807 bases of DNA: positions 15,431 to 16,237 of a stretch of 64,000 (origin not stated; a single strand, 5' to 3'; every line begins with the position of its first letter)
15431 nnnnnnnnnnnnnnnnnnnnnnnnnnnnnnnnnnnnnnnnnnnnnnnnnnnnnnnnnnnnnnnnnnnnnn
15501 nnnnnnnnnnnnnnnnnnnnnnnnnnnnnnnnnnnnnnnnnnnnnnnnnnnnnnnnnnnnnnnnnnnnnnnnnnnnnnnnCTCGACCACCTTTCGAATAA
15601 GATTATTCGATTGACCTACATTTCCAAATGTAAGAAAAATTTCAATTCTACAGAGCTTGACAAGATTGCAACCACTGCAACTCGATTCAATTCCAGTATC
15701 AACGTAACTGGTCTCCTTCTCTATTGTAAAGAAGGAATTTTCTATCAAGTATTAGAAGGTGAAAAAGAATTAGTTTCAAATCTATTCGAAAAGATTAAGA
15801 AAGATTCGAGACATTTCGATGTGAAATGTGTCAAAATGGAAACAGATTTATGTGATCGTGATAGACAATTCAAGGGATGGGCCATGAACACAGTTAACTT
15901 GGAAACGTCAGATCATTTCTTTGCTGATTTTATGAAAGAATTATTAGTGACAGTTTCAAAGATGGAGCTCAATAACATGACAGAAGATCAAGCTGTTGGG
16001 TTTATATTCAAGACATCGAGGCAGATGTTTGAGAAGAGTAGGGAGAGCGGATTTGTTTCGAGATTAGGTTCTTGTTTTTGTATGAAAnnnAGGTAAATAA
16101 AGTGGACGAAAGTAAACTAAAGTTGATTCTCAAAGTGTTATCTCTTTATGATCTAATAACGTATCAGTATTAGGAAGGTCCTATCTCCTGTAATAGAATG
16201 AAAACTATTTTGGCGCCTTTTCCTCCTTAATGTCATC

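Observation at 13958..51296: Concentration of G-protein and cyclic-nucleotide signalling genes, including a three-member RGS-START family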

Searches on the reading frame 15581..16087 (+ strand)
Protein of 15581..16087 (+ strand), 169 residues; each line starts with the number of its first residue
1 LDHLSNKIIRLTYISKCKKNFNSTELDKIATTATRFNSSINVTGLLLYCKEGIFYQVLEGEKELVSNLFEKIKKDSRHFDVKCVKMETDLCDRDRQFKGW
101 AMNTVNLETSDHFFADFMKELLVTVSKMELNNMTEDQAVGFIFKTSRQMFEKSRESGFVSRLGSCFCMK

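Call 81: search_solved_structures(query=window:15581-16087:+, max_evalue=0.001, show_alignments=3)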
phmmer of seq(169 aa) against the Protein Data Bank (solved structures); distinct sequences matched with E-value up to 0.001: 22.
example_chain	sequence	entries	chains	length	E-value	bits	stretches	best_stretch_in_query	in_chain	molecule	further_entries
4yus_A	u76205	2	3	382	1.1e-23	87.2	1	8-137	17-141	Family 3 adenylate cyclase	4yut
9f1w_A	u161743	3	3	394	1.8e-23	86.5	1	9-136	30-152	Family 3 adenylate cyclase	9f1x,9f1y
5x4t_A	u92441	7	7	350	2.5e-23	86.1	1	10-137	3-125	Photoactivated adenylyl cyclase | Family 3 adenylate cyclase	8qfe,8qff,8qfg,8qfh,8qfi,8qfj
5x4u_A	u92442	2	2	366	2.7e-23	85.9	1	10-137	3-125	Photoactivated adenylyl cyclase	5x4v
5m27_A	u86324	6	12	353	9e-23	84.2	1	8-127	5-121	Beta subunit of photoactivated adenylyl cyclase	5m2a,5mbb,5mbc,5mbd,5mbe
5mbh_A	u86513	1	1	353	9.2e-23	84.2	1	8-127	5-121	Beta subunit of photoactivated adenylyl cyclase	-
5mbj_A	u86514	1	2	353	9.2e-23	84.2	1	8-127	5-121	Beta subunit of photoactivated adenylyl cyclase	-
9f1z_A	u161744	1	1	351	1.1e-22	83.9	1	10-137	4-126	Family 3 adenylate cyclase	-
5mbk_A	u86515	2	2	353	3.3e-22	82.4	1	8-127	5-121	Beta subunit of photoactivated adenylyl cyclase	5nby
6w6z_A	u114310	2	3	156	2.4e-13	53.6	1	9-116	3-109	BLUF domain-containing protein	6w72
2hfn_A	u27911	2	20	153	4e-10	43.1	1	8-122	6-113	Synechocystis Photoreceptor (Slr1694) | Activator of photopigment and puc expression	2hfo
3mzi_A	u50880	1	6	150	2e-09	40.9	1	8-122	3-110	Activator of photopigment and puc expression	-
1x0p_A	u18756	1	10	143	5.8e-09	39.4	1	10-142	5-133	hypothetical protein Tll0078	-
8i98_A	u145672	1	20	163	2.1e-08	37.5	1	10-142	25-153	Tll0078 protein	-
2kb2_A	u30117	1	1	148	5.1e-08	36.3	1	11-109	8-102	BlrP1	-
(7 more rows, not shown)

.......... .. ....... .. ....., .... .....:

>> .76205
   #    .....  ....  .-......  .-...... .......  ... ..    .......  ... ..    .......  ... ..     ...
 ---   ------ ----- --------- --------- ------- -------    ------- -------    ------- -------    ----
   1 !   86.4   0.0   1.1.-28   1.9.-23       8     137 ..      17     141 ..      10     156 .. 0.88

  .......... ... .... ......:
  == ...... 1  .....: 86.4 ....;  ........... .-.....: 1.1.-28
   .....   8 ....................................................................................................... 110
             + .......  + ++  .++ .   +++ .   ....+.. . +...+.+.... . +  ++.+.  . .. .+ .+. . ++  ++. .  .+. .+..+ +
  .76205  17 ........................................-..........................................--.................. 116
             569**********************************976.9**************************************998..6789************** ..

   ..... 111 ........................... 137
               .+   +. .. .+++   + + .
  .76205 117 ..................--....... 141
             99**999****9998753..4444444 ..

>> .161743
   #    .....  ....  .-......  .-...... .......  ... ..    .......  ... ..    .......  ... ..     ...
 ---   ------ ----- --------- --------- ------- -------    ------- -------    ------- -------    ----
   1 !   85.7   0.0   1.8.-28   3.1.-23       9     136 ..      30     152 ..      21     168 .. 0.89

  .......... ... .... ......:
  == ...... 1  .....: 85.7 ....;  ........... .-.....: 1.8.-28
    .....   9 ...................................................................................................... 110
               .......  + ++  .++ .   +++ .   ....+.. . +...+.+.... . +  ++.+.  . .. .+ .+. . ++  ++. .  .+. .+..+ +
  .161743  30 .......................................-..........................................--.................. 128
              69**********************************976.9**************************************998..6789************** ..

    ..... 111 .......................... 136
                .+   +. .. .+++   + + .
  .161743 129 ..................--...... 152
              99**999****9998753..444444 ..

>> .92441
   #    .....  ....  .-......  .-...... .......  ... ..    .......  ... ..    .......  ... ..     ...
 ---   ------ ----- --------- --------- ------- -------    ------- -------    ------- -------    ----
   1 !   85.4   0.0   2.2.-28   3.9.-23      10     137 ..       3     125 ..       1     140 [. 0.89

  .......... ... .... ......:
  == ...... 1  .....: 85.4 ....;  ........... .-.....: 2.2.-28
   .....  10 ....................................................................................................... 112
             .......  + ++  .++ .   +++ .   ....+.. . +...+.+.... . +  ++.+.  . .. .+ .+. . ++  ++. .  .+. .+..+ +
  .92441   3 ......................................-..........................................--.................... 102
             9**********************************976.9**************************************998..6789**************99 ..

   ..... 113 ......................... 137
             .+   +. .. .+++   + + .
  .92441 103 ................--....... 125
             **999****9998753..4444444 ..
